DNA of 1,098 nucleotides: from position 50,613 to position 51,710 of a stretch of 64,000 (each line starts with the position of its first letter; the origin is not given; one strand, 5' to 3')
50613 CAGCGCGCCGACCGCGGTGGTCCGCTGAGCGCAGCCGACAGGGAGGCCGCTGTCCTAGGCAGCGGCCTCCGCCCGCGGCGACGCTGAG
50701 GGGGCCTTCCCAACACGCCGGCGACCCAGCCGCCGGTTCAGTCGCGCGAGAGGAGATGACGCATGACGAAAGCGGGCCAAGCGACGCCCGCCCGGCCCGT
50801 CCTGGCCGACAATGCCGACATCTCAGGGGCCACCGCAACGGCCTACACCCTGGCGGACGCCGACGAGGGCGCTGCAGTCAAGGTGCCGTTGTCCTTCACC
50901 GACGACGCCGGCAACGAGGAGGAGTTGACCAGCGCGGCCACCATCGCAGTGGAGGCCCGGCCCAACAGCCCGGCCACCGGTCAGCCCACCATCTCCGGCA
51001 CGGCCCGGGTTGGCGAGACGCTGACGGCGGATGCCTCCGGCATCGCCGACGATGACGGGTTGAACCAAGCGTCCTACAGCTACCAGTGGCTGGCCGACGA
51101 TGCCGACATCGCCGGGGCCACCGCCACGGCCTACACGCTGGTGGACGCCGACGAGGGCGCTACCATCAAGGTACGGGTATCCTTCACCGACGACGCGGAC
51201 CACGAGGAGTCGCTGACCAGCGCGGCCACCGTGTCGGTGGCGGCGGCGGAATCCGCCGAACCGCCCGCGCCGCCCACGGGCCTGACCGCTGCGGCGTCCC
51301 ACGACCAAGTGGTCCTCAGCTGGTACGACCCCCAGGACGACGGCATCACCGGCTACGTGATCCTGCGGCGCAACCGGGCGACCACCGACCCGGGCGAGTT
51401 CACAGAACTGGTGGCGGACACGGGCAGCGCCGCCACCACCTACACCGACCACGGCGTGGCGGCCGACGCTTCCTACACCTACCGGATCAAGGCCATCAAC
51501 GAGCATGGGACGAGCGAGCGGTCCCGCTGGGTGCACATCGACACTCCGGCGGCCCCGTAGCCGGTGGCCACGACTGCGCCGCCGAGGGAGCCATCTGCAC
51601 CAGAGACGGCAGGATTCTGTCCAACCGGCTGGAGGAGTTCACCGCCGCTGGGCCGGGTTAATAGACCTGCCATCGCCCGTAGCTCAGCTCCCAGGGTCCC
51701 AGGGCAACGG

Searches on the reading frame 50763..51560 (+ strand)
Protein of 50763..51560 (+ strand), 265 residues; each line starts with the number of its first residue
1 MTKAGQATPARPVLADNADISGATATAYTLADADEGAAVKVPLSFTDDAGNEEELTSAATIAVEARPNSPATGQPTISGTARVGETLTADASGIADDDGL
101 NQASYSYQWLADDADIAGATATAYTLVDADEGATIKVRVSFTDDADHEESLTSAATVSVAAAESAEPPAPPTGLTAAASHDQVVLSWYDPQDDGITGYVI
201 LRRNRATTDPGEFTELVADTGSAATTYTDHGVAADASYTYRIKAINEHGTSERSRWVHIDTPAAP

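Call 13: search_protein_families(library=pfam, proteins=[window:50763-51560:+], max_evalue=0.001)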
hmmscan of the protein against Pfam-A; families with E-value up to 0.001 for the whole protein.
window:50763-51560:+ (265 aa): 1 family
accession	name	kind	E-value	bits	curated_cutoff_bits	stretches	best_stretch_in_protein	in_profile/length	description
PF00041.27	fn3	-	2.5e-10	40.9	25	1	170-258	2-82/84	Fibronectin type III domain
